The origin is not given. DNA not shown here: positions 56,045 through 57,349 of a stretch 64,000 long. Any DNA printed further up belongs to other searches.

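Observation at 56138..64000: Unrecognised operon: two tandem FabH-like paralogs, alpha/beta-hydrolase, SDR, double TetR, CoA-transferase and a dedicated ABC importer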

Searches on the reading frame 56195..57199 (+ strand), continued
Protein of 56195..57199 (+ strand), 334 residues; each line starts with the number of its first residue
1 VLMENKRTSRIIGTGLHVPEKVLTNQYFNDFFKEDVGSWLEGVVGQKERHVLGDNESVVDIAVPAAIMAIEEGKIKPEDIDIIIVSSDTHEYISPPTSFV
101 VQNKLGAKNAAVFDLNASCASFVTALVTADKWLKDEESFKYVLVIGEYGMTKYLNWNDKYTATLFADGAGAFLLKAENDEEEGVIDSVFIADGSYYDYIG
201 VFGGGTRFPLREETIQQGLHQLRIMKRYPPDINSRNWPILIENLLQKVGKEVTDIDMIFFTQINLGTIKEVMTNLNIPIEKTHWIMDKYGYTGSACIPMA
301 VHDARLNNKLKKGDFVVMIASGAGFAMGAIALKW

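Call 66: search_protein_families(library=pfam, max_evalue=0.0001, proteins=[L151:5813-9076:+, L151:9105-9956:+, L151:10926-12359:+, L151:12235-13437:+, L151:13451-14713:+, L151:14700-15137:+, L151:15138-15644:+, L151:15723-17105:+, L151:17244-18050:+, L151:18765-20258:+])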
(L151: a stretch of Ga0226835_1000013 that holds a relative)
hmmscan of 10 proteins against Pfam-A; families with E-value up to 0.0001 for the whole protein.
L151:5813-9076:+ (1087 aa): 2 families
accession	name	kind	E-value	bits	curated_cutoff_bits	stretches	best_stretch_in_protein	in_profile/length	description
PF03704.23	BTAD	-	2e-20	74.1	22.1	1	950-1084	1-144/146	Bacterial transcriptional activator domain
PF13424.12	TPR_12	-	2.1e-08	34.7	30.1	0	689-747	16-76/77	Tetratricopeptide repeat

L151:9105-9956:+ (283 aa): 5 families
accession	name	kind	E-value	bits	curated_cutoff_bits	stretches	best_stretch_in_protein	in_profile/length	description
PF13561.12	adh_short_C2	-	6.1e-71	239.2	27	1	42-279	1-235/236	Enoyl-(Acyl carrier protein) reductase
PF00106.31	adh_short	-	1.5e-62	211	26.6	1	35-232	1-192/195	short chain dehydrogenase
PF08659.16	KR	-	4.7e-15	56.4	22.6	1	37-196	3-156/180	KR domain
PF23441.1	SDR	-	3e-05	24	27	1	85-280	66-256/258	SDR-like rossmann domain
PF01370.27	Epimerase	-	5.4e-05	23.1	20.9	0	38-118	2-74/240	NAD dependent epimerase/dehydratase family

L151:10926-12359:+ (477 aa): 2 families
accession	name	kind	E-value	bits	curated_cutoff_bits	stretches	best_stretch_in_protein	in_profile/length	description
PF13336.12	AcetylCoA_hyd_C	-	7.6e-63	211.5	23.7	1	297-450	1-154/154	Acetyl-CoA hydrolase/transferase C-terminal domain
PF02550.21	AcetylCoA_hydro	-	2.6e-13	50.9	24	1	29-205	4-190/198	Acetyl-CoA hydrolase/transferase N-terminal domain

L151:12235-13437:+ (400 aa): 3 families
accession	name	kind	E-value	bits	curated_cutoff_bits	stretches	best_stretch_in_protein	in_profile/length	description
PF00561.26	Abhydrolase_1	-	3.4e-20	73.2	25.8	1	80-179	2-102/245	alpha/beta hydrolase fold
PF12697.13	Abhydrolase_6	-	7.6e-17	63.1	26.3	1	81-391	1-216/217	Alpha/beta hydrolase family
PF12146.15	Hydrolase_4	-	1.4e-05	24.9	27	1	81-180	7-110/239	Serine aminopeptidase, S33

L151:13451-14713:+ (420 aa): 4 families
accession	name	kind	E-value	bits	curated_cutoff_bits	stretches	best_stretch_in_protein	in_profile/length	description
PF22691.2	Thiolase_C_1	-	2.9e-45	154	28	1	278-419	6-144/144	Thiolase C-terminal domain-like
PF00108.29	Thiolase_N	-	2.5e-24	86.5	26.4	1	10-196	1-197/260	Thiolase, N-terminal domain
PF02803.24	Thiolase_C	-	9.5e-10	38.6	27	1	279-390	12-103/123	Thiolase, C-terminal domain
PF02801.28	Ketoacyl-synt_C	-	3e-06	27.7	20.8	0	270-319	4-53/119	Beta-ketoacyl synthase, C-terminal domain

L151:14700-15137:+ (145 aa): 2 families
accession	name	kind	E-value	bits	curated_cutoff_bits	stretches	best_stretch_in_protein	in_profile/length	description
PF01796.24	OB_ChsH2_C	-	2.9e-16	59.6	27.1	1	57-127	3-65/65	ChsH2, C-terminal OB-fold domain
PF12172.15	zf-ChsH2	-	1.5e-12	47.5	23.2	1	19-48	2-31/37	ChsH2, rubredoxin-like zinc ribbon domain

L151:15138-15644:+ (168 aa): 0 families

L151:15723-17105:+ (460 aa): 3 families
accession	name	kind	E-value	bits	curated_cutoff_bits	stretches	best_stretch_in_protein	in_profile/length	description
PF13458.12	Peripla_BP_6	-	7e-68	230.2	31.7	1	67-411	2-338/343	Periplasmic binding protein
PF13433.12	Peripla_BP_5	-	1.9e-24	86.9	27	1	68-408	2-333/363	Periplasmic binding protein domain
PF01094.35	ANF_receptor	-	3.1e-08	33.5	25.4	1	109-266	19-178/353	Receptor family ligand binding region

L151:17244-18050:+ (268 aa): 3 families
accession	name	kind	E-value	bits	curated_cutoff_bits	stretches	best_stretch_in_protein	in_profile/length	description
PF00005.33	ABC_tran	-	3.3e-28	99.4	25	1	25-180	2-137/137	ABC transporter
PF12399.14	BCA_ABC_TP_C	-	1.6e-09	37.6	25.5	1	229-252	1-24/27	Branched-chain amino acid ATP-binding cassette transporter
PF13304.12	AAA_21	-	4.4e-07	30.7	27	0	37-58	2-23/304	AAA domain, putative AbiEii toxin, Type IV TA system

L151:18765-20258:+ (497 aa): 1 family
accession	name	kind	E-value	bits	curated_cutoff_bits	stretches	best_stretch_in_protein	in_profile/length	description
PF02653.21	BPD_transp_2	-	9.2e-33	114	26.8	2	228-486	46-267/269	Branched-chain amino acid transport system / permease component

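Call 75: predict_structure(alignment_id=A1)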
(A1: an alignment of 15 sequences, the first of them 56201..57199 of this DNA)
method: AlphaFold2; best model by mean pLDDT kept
length: 332 residues; sequences in the alignment: 15
mean_pLDDT: 86.6   pTM: 0.89
mean pLDDT of the five models: 86.6, 85.8, 84.5, 82.1, 76.3
residues with pLDDT >= 90: 200; 70-90: 88; 50-70: 30; < 50: 14
segments of 3 or more residues with pLDDT < 50: 190-192, 194-196, 198-204
pLDDT, mean of each block of 10 residues (from residue 1): 79 96 95 91 91 90 98 97 78 83 95 79 93 94 91 84 93 83 82 47 55 76 66 90 96 94 88 95 90 94 95 92 85 95
secondary structure, 60 per line:
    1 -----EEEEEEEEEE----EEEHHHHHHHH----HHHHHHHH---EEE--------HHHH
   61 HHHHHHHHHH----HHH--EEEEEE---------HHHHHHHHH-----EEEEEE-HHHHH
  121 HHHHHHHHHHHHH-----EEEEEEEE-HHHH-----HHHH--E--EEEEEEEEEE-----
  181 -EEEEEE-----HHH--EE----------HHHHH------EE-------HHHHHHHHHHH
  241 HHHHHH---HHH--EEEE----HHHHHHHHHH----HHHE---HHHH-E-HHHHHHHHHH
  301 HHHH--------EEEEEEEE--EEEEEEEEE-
elements in order: E6-15 E20-22 H23-30 H35-42 E46-48 H57-70 E80-85 H95-103 E109-114 H116-133 E139-146 H148-151 H157-160 E166-175 E182-187 H210-214 H230-246 E255-258 H263-272 H284-287 H291-304 E313-320 E323-331

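Call 78: fold_search(model_id=the predicted structure, library=pdb)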
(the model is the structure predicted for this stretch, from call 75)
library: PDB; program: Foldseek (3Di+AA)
matches with E <= 10: 1468; with E <= 0.001: 974
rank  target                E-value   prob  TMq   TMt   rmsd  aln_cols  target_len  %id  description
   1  2ebd_B                8.1e-35  1.00  0.84  0.90   4.7       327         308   30  Crystal structure of 3-oxoacyl-[acyl-carrier-protein] synthase III from Aquifex aeolicus VF5 (released 2007-08-14)
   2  2ebd_A                9.2e-35  1.00  0.86  0.92   2.3       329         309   31  Crystal structure of 3-oxoacyl-[acyl-carrier-protein] synthase III from Aquifex aeolicus VF5 (released 2007-08-14)
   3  4dfe_B                2.9e-34  1.00  0.85  0.87   4.8       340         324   28  Crystal structure of 3-oxoacyl-[acyl-carrier-protein] synthase III from Burkholderia xenovorans (released 2012-02-08)
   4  4dfe_A                4.6e-34  1.00  0.85  0.88   4.7       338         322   29  Crystal structure of 3-oxoacyl-[acyl-carrier-protein] synthase III from Burkholderia xenovorans (released 2012-02-08)
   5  4dfe_D                5.3e-34  1.00  0.85  0.87   4.8       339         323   29  Crystal structure of 3-oxoacyl-[acyl-carrier-protein] synthase III from Burkholderia xenovorans (released 2012-02-08)
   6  8vd9                  6.4e-34  1.00  0.84  0.89   4.6       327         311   30  Crystal structure of Bacillus subtilis FabHA, beta-ketoacyl carrier protein synthase III (released 2024-02-14)
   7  6x7r                  9.4e-34  1.00  0.89  0.92   2.4       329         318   28  E. coli beta-ketoacyl-[acyl carrier protein] synthase III (FabH) in complex with oxa(dethia)-coenzyme A (released 2021-06-02)
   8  4ryb_A                2.5e-33  1.00  0.88  0.91   2.5       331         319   29  Crystal structure of beta-ketoacyl-ACP synthase III (FabH) from Neisseria meningitidis (released 2014-12-31)
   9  6kue_A                4.1e-33  1.00  0.90  0.91   2.4       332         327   26  The structure of BioZ from Agrobacterium tumefaciens (released 2020-09-02)
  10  3il3                  9.6e-33  1.00  0.86  0.90   2.8       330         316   27  Structure of Haemophilus influenzae FabH (released 2009-08-25)
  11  9j6e_A                9.6e-33  1.00  0.89  0.90   2.5       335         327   26  Crystal structure of BioZ from Agrobacterium tumefaciens in complex with galutaryl-CoA (released 2025-08-20)
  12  9ka5                  1.2e-32  1.00  0.88  0.92   2.4       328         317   27  Crystal structure of beta-ketoacyl-ACP synthase FabH C112Q from E. coli (released 2025-09-10)
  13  9w96_A                1.2e-32  1.00  0.87  0.89   3.0       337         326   26  Crystal structure of BioZ C115S from Agrobacterium tumefaciens in complex with galutaryl-CoA (released 2025-10-29)
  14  3il7_A                1.8e-32  1.00  0.84  0.89   4.5       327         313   28  Crystal structure of S. aureus FabH (released 2009-08-25)
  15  1hn9_A                2.2e-32  1.00  0.88  0.92   2.5       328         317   27  CRYSTAL STRUCTURE OF BETA-KETOACYL-ACP SYNTHASE III (released 2000-12-27)
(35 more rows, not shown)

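Call 84: search_protein_families(library=ncbifam, max_evalue=0.00001, proteins=[L033:953-1879:+, L038:16106-17317:+, L074:4251-5225:+, L059:14000-15010:-, L151:12235-13437:+, L097:2345-3385:+])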
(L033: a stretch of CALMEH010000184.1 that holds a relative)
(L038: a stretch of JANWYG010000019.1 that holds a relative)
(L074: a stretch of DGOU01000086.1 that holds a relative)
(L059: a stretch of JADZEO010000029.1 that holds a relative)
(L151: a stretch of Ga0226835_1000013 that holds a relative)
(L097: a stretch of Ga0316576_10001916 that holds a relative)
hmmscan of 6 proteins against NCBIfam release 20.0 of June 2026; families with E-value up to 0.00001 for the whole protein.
L033:953-1879:+ (308 aa): 1 family
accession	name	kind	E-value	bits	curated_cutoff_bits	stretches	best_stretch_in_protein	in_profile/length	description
NF050060.1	e_nPHAscl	equivalog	2e-27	96.2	450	1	41-226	29-207/345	extracellular native short-chain-length polyhydroxyalkanoate depolymerase PhaZ7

L038:16106-17317:+ (403 aa): 0 families

L074:4251-5225:+ (324 aa): 4 families
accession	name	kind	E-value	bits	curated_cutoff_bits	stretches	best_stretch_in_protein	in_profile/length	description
NF050058.1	e_dPHAscl_type1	hypoth_equivalog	6.6e-81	271.8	150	1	36-320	1-276/276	extracellular catalytic domain type 1 short-chain-length polyhydroxyalkanoate depolymerase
TIGR01840.1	esterase_phb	subfamily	4.3e-53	180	107.85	1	46-249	2-204/213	PHB depolymerase family esterase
NF050059.1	e_dPHAscl_type2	hypoth_equivalog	1.6e-20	73.7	280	2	48-127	210-302/305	extracellular catalytic domain type 2 short-chain-length polyhydroxyalkanoate depolymerase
TIGR02821.1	fghA_ester_D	equivalog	1.5e-06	28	281.7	0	43-237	27-235/275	S-formylglutathione hydrolase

L059:14000-15010:- (336 aa): 3 families
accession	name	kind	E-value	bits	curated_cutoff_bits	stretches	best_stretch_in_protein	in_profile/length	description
NF050058.1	e_dPHAscl_type1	hypoth_equivalog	3.9e-80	269.3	150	1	49-335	2-276/276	extracellular catalytic domain type 1 short-chain-length polyhydroxyalkanoate depolymerase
TIGR01840.1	esterase_phb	subfamily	5.3e-45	153.5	107.85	1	58-259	2-203/213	PHB depolymerase family esterase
NF050059.1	e_dPHAscl_type2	hypoth_equivalog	1.5e-16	60.7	280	2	64-121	214-281/305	extracellular catalytic domain type 2 short-chain-length polyhydroxyalkanoate depolymerase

L151:12235-13437:+ (400 aa): 17 families
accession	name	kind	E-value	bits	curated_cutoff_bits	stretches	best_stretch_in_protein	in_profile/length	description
NF050089.1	i_nPHAscl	equivalog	1.5e-21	76.8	300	1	80-238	20-177/288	intracellular short-chain-length polyhydroxyalkanoate depolymerase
NF011457.0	PRK14875.1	equivalog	1.3e-19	70.4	307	1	58-180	112-232/372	acetoin dehydrogenase dihydrolipoyllysine-residue acetyltransferase subunit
NF045632.1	hydroxlase_HsaD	equivalog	4.1e-15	55.5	400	1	56-179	12-137/290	4,5:9,10-diseco-3-hydroxy-5,9,17-trioxoandrosta-1(10),2-diene-4-oate hydrolase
TIGR03695.1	menH_SHCHC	equivalog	2.3e-13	50.1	208.55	1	80-176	4-101/252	2-succinyl-6-hydroxy-2,4-cyclohexadiene-1-carboxylate synthase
TIGR03343.1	biphenyl_bphD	equivalog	6.9e-13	48.4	462.15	1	67-179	21-134/282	2-hydroxy-6-oxo-6-phenylhexa-2,4-dienoate hydrolase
TIGR02427.1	protocat_pcaD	equivalog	1.3e-12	47.7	255.85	1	68-177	2-110/251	3-oxoadipate enol-lactonase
TIGR03056.1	bchO_mg_che_rel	equivalog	5.1e-12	45.4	172.55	1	58-169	8-118/278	alpha/beta fold hydrolase BchO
NF051488.1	bifunc_PcaDC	exception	1.7e-11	43.9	390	1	72-180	6-112/375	bifunctional 3-oxoadipate enol-lactonase/4-carboxymuconolactone decarboxylase PcaDC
NF002043.0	PRK00870.1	subfamily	8.2e-10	38.6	265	1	62-171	30-140/302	haloalkane dehalogenase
NF002938.0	PRK03592.1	equivalog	1.9e-09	37.3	241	1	66-165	20-115/298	haloalkane dehalogenase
TIGR03611.1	RutD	equivalog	2.8e-08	33.5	238.5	1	72-177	7-111/258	pyrimidine utilization protein D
NF052610.1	macro_16_ester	equivalog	1.2e-07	31.4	420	1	58-178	3-126/281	alpha/beta fold macrolide esterase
NF004514.1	PRK05855.1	equivalog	3.7e-07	29.1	455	1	62-164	6-109/578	SDR family oxidoreductase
NF033124.1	estX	equivalog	1.5e-06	27.6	600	1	67-178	12-126/280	macrolide esterase EstX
NF007954.0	PRK10673.1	equivalog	3.3e-06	26.6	399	0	76-171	14-106/255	esterase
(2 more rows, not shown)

L097:2345-3385:+ (347 aa): 5 families
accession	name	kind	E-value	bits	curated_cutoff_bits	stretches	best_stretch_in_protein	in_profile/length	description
TIGR01836.1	PHA_synth_III_C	subfamily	1.4e-155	517.6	365.3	1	3-346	15-350/350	class III poly(R)-hydroxyalkanoic acid synthase subunit PhaC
TIGR01838.1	PHA_synth_I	subfamily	6.3e-33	114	622.65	1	27-323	163-455/532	class I poly(R)-hydroxyalkanoic acid synthase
TIGR01839.1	PHA_synth_II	subfamily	6.6e-20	70.7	855.4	1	24-300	187-459/560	class II poly(R)-hydroxyalkanoic acid synthase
NF005898.0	PRK07868.1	equivalog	2.3e-18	65.3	925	1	55-344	70-359/994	acyl-CoA synthetase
TIGR01738.1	bioH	equivalog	1.3e-06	28.3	206.95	0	275-309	181-215/245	pimeloyl-ACP methyl ester esterase BioH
